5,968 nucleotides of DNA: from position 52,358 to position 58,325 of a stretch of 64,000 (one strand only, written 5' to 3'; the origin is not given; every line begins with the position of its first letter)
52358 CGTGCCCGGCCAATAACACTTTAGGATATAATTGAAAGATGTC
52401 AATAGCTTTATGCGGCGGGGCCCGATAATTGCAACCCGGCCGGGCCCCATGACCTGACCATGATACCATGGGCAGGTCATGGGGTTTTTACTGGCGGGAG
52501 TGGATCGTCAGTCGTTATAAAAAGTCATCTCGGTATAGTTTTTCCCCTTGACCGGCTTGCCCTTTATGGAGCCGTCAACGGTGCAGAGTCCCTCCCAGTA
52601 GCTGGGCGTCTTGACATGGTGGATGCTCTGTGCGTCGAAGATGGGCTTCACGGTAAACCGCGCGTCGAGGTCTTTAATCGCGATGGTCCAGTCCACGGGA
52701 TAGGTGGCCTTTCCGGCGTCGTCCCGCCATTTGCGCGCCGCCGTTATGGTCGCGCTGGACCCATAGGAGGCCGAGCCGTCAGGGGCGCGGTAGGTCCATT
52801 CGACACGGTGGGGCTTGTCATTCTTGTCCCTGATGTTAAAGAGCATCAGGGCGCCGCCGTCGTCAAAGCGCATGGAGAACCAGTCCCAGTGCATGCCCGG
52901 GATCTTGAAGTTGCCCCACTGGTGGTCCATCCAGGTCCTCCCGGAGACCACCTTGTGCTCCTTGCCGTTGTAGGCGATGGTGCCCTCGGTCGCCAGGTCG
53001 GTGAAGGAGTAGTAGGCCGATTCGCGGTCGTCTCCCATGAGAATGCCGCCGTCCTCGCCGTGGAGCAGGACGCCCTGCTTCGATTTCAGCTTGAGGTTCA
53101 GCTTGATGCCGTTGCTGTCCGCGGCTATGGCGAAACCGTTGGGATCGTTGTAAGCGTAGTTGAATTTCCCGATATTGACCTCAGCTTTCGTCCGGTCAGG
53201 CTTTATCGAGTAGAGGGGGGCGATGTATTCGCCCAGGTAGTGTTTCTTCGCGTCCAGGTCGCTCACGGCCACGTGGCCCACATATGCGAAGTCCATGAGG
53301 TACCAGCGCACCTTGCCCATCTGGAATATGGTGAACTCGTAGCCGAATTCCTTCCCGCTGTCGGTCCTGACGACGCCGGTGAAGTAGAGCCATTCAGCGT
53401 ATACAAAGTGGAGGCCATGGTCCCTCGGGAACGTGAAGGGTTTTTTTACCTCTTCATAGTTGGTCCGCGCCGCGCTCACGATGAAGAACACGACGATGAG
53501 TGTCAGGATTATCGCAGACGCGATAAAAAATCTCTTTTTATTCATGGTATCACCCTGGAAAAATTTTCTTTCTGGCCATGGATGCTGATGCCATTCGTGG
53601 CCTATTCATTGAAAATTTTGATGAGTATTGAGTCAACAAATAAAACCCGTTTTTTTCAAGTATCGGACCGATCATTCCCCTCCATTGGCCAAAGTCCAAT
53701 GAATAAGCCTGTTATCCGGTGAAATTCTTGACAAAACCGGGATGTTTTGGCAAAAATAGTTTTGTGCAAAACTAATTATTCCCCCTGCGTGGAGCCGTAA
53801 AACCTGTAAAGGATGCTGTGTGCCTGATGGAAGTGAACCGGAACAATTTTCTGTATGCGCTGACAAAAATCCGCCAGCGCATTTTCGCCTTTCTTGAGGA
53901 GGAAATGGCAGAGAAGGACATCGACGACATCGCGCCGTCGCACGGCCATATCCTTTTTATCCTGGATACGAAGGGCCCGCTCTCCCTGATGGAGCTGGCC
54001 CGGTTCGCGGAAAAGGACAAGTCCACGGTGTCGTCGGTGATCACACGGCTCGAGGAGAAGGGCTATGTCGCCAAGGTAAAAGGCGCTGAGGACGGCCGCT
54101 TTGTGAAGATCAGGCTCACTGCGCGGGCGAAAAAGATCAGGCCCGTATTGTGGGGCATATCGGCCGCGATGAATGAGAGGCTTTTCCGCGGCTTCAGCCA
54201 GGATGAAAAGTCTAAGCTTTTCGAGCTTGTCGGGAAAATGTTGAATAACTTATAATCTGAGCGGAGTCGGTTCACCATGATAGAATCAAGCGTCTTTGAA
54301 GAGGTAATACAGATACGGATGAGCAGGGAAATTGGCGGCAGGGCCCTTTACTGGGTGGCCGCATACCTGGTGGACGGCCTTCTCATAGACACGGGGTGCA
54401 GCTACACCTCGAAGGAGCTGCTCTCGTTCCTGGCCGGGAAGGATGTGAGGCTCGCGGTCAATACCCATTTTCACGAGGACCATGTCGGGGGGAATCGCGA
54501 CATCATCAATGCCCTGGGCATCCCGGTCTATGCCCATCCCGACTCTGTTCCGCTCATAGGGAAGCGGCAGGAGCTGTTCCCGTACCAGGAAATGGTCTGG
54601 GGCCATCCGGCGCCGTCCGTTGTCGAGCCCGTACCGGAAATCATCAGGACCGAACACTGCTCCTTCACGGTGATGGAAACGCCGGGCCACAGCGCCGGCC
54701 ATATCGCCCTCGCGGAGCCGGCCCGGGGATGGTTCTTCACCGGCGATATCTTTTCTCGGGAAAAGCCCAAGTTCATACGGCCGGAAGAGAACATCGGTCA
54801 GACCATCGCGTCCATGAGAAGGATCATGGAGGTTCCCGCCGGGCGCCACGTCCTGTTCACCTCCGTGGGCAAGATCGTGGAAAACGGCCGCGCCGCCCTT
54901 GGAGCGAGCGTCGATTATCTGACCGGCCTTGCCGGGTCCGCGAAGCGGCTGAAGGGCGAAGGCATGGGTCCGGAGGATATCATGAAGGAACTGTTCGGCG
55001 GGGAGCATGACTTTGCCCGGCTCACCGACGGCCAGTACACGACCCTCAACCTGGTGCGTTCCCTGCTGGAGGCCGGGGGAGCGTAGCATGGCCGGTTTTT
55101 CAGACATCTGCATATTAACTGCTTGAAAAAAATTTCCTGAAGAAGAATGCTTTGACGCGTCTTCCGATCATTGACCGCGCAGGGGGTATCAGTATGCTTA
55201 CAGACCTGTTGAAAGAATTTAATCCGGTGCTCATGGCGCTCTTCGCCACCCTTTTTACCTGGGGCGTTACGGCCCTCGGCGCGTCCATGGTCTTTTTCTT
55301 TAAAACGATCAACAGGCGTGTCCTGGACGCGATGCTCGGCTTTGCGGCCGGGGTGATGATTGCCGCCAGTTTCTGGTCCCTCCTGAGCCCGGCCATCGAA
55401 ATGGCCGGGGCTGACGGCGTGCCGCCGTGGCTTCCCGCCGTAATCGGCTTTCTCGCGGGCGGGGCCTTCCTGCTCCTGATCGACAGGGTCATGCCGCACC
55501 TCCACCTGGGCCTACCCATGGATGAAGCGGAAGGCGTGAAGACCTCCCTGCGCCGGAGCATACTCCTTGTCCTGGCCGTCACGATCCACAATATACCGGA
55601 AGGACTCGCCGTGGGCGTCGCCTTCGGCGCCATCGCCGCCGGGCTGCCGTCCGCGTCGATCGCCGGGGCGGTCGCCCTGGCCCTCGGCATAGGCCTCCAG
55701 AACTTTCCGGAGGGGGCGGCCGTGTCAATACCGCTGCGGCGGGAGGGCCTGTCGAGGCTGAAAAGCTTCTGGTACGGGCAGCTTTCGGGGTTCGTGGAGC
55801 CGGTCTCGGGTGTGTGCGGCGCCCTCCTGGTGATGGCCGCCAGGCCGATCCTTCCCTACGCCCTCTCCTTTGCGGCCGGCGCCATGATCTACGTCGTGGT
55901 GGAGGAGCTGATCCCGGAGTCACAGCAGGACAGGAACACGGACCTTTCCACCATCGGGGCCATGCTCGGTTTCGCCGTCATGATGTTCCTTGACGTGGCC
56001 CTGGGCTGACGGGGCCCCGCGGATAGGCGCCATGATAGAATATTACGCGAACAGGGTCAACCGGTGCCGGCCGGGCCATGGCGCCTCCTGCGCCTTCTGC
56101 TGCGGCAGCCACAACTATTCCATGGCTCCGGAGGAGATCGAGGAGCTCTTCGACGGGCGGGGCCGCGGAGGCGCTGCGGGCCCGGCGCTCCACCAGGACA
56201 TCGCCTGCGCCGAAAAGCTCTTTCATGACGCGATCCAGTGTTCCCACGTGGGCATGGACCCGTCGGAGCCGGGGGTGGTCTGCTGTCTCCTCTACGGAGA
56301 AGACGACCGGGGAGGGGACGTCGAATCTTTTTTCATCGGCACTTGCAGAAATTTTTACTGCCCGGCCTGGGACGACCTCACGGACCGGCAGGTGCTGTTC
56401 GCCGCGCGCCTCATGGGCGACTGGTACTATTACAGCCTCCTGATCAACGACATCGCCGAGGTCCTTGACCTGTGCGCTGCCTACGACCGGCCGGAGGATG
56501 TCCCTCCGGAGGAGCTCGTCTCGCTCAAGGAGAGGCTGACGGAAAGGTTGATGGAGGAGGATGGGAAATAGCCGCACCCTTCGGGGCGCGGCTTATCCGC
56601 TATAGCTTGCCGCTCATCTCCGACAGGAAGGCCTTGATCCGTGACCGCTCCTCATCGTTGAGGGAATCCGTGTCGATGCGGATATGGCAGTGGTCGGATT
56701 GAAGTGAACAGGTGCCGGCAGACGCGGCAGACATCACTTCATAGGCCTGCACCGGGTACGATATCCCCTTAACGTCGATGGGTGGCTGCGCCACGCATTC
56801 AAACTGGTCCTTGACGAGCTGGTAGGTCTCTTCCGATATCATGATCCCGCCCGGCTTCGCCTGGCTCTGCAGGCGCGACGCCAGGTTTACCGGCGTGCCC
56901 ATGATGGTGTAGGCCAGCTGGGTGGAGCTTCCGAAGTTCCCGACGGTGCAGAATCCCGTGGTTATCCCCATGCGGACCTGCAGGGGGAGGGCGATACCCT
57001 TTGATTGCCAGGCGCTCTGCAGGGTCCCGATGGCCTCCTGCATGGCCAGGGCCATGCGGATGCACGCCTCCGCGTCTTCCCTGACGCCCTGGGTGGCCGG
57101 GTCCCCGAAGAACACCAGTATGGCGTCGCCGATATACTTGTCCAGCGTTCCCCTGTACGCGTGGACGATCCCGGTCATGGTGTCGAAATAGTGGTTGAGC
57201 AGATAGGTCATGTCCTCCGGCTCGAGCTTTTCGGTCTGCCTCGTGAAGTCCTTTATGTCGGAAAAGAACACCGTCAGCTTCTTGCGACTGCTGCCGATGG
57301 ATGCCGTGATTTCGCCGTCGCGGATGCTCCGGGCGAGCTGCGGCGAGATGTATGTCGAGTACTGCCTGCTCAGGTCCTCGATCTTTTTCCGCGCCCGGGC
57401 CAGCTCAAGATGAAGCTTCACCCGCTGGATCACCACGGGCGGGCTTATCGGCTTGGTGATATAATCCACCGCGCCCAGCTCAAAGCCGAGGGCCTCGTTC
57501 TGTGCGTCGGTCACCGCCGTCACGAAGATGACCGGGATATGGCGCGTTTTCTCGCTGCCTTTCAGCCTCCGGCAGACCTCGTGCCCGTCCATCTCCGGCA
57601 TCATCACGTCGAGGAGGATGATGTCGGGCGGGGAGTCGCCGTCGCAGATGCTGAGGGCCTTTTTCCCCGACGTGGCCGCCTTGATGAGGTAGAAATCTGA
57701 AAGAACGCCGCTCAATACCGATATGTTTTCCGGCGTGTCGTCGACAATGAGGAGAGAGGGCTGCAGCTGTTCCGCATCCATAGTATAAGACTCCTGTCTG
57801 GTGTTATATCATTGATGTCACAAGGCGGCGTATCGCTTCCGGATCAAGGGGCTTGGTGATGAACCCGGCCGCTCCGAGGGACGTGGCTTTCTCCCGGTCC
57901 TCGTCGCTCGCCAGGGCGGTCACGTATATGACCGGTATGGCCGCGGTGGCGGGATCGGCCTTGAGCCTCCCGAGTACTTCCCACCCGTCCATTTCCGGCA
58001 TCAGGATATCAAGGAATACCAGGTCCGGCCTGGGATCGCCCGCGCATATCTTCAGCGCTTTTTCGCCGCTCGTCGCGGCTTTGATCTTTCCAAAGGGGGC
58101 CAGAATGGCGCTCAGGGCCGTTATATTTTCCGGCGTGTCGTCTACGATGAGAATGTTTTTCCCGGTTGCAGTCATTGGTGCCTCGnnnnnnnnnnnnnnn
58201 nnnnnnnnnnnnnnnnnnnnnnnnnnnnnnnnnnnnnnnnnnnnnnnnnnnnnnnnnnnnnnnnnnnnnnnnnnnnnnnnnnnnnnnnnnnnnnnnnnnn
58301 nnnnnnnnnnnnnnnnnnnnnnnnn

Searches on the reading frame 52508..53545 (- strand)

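Call 22: search_protein_families(library=pfam, proteins=[window:52508-53545:-])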
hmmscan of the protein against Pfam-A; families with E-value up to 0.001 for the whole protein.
window:52508-53545:- (345 aa): 2 families
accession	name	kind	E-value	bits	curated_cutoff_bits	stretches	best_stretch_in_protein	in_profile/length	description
PF07143.17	CrtC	-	4.9e-30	105.9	22.5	1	51-212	2-168/168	CrtC N-terminal lipocalin domain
PF17186.10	Lipocalin_9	-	3.5e-28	98.8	26.2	1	220-343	8-131/131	Lipocalin-like domain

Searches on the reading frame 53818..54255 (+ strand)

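Call 22: search_protein_families(library=pfam, proteins=[window:53818-54255:+])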
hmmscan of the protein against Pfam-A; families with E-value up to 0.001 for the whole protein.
window:53818-54255:+ (145 aa): 11 families
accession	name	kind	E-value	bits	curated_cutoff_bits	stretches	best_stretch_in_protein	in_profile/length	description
PF01047.28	MarR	-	3.6e-13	49.6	24.6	1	40-94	3-57/59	MarR family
PF12802.13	MarR_2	-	1.5e-11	44.7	27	1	37-94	2-60/61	MarR family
PF13463.12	HTH_27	-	7.7e-09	36.1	22.2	1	44-104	7-68/68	Winged helix DNA-binding domain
PF25212.1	HVO_A0114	-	3.9e-06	27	27.6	1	40-96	22-75/84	HVO_A0114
PF22381.2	Staph_reg_Sar_Rot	-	9.1e-06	26.1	27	1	66-106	40-80/85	Transcriptional regulator SarA/Rot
PF09339.16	HTH_IclR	-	3.2e-05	24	22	1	50-86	14-50/52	IclR helix-turn-helix domain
PF01978.25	TrmB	-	4.6e-05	23.6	25.6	1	51-90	19-58/68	Sugar-specific transcriptional regulator TrmB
PF13412.12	HTH_24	-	8.1e-05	22.6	21.9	1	44-84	7-47/48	Winged helix-turn-helix DNA-binding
PF01325.25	Fe_dep_repress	-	0.00019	22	26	1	47-87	15-55/60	Iron dependent repressor, N-terminal DNA binding domain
PF03965.22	Penicillinase_R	-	0.00032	21.4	22.6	0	46-89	9-56/115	Penicillinase repressor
PF13730.12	HTH_36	-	0.00078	19.6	25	0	56-84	27-55/55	Helix-turn-helix domain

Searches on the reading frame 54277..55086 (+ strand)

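Call 22: search_protein_families(library=pfam, proteins=[window:54277-55086:+])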
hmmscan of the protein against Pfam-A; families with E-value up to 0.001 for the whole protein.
window:54277-55086:+ (269 aa): 1 family
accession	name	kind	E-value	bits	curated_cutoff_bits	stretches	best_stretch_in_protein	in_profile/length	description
PF00753.33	Lactamase_B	-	1.8e-21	77.4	22.7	1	29-179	8-180/196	Metallo-beta-lactamase superfamily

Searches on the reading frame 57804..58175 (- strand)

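Call 43: search_protein_families(library=pfam, proteins=[window:57804-58175:-], max_evalue=1)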
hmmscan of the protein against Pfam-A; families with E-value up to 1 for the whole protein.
window:57804-58175:- (123 aa): 1 family
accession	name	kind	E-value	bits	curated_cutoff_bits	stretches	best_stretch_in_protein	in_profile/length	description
PF00072.30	Response_reg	-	1.1e-24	87.2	30.2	1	8-119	1-110/111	Response regulator receiver domain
